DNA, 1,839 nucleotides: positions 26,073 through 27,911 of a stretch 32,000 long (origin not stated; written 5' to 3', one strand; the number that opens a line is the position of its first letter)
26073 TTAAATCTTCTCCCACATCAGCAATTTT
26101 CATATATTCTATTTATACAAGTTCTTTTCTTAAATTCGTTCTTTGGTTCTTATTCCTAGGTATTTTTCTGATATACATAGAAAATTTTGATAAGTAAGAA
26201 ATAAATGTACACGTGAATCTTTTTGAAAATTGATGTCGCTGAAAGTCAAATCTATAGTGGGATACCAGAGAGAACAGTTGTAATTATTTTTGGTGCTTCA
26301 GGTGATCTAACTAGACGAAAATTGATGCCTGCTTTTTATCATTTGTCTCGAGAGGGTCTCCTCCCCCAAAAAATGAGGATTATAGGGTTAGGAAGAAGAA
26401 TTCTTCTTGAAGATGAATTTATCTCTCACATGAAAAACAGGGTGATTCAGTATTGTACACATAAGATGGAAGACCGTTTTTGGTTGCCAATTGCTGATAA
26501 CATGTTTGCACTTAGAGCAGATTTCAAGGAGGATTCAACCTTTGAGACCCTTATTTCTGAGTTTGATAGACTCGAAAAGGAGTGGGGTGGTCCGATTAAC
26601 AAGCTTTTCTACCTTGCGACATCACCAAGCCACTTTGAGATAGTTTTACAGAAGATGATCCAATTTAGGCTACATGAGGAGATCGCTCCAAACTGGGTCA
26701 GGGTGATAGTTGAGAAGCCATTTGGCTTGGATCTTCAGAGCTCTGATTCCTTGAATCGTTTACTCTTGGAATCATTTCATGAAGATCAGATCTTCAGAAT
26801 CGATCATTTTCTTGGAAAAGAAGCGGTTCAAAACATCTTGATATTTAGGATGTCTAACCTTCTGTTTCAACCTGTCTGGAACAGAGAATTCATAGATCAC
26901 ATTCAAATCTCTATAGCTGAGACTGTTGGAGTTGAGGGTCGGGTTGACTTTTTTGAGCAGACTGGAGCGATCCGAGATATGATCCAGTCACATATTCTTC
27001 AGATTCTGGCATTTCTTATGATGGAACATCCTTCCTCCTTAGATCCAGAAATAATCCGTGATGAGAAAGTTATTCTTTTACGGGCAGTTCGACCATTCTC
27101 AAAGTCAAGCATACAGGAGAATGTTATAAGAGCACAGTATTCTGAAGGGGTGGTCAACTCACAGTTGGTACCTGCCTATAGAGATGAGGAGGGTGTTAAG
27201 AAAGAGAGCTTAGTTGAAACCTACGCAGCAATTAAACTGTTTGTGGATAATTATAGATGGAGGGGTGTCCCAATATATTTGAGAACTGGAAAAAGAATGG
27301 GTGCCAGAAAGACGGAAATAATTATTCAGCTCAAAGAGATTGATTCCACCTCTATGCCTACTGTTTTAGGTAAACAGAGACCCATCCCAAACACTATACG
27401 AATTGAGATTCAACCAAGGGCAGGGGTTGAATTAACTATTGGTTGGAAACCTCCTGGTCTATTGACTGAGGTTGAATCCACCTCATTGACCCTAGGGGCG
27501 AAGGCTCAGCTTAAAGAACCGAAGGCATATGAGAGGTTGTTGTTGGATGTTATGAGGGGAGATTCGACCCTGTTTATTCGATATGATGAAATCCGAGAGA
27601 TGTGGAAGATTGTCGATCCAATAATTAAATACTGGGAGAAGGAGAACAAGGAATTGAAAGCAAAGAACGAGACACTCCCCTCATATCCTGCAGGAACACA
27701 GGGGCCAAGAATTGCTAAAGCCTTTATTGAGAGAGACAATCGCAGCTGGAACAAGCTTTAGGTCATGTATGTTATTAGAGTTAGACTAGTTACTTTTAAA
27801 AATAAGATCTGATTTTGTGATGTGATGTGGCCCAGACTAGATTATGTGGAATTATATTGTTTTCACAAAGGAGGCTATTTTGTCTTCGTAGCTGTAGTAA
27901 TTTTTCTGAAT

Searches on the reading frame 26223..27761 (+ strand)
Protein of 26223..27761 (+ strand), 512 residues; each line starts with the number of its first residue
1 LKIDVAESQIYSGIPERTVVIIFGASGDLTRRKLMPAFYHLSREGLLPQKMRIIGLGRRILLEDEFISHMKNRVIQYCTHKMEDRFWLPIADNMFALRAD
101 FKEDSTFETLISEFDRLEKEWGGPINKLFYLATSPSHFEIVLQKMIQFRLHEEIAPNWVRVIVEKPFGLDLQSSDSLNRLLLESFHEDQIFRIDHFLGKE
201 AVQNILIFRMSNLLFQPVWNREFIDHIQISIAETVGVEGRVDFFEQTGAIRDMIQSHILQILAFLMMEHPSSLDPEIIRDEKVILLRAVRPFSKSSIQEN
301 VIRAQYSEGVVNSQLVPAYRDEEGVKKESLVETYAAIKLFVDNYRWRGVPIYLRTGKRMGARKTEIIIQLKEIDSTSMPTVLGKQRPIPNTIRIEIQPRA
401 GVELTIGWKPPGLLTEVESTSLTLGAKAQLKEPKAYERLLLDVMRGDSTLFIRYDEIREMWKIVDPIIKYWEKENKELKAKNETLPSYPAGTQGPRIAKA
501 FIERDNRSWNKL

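Call 25: search_protein_families(library=pfam, proteins=[window:26223-27761:+], max_evalue=0.001)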
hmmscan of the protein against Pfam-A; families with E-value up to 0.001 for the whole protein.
window:26223-27761:+ (512 aa): 2 families
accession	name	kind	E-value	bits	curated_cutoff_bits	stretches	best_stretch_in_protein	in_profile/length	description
PF02781.21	G6PD_C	-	3.3e-107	358.4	27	1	206-510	1-296/296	Glucose-6-phosphate dehydrogenase, C-terminal domain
PF00479.28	G6PD_N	-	1.2e-53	183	22.1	1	21-204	1-183/183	Glucose-6-phosphate dehydrogenase, NAD binding domain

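Call 107: find_related_loci(query=window:26223-27758:+, collection=genome_contigs, flank=500)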
Query window:26223-27758:+ (512 aa) in genome_contigs; peptide patterns used: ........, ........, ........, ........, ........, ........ (x = any residue, [..] = any of these).
96 stretches matched a pattern; 17 encode a relative of the query (tblastn E <= 1e-3); 17 distinct loci.
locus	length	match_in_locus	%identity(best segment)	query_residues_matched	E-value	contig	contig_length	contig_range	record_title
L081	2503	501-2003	63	14-512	0e+0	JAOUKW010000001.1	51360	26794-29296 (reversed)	MAG: Candidatus Heimdallarchaeota archaeon isolate 8_1_Jan_SF_Bin58 8_1_Jan_SF_Bin58_scaffold_256_c1, whole genome shotg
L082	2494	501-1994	63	14-511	0e+0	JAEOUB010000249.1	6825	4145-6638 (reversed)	MAG: Candidatus Kariarchaeota archaeon isolate FT_008 k127_28864209, whole genome shotgun sequence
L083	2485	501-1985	42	10-509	1e-129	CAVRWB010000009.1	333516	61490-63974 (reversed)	MAG: uncultured Acidobacteriota bacterium isolate MFD02159.bin.2.26 genome assembly, contig: contig_29006, whole genome 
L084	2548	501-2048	40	15-512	2e-125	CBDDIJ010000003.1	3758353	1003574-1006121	MAG: Candidatus Obscuribacterales bacterium isolate d5e4265f-a358-4786-9086-93a4549b7058 genome assembly, contig: contig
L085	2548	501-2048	40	15-512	1e-124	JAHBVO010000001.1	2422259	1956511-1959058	MAG: Candidatus Obscuribacterales bacterium isolate ACE_CYA3 CYA3_1, whole genome shotgun sequence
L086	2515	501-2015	40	1-509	1e-119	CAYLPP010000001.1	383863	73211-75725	MAG TPA_asm: uncultured bacterium isolate SRP342105_co1_308 genome assembly, contig: NODE_12_length_383863_cov_9.481371,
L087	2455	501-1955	39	18-511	1e-113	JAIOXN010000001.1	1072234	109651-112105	MAG: Aquiluna sp. isolate Tobar13m-G3 Tobar13m-C1, whole genome shotgun sequence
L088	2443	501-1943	39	19-509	2e-112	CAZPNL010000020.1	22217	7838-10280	MAG TPA_asm: uncultured Gammaproteobacteria bacterium isolate SRP342105_co2_196 genome assembly, contig: NODE_2374_lengt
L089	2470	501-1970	37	19-509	5e-111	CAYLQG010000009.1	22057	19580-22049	MAG TPA_asm: uncultured Gammaproteobacteria bacterium isolate binchicken_co54_478 genome assembly, contig: NODE_4133_len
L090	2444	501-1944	45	15-509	8e-112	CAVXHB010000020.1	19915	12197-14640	MAG: uncultured Actinomycetes bacterium isolate MFD05513.bin.2.75 genome assembly, contig: contig_78122, whole genome sh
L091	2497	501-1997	40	15-512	5e-125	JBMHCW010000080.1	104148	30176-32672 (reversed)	MAG: Akkermansiaceae bacterium isolate xHP1_bin.548 c_000000000080, whole genome shotgun sequence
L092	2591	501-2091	38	19-509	1e-94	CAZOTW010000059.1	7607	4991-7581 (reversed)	MAG TPA_asm: uncultured Gammaproteobacteria bacterium isolate SRP080215_co1_129 genome assembly, contig: NODE_14064_leng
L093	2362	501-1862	35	18-500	8e-94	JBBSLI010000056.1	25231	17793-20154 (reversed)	MAG: Solirubrobacterales bacterium isolate metawrap_LS4_59 metawrap_LS4_59_K_115229_L_25231_cov_128.4284, whole genome s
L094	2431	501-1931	35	16-509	6e-94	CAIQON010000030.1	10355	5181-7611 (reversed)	uncultured bacterium isolate Loclat_bin-11984 genome assembly, contig: bin-11984:030/407, whole genome shotgun sequence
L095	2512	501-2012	34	16-509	6e-93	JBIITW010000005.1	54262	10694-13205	MAG: Burkholderiales bacterium isolate ME2004-08-06_3300043437_group2_bin11 Rohwer_bin2330_scaffold_311_c1, whole genome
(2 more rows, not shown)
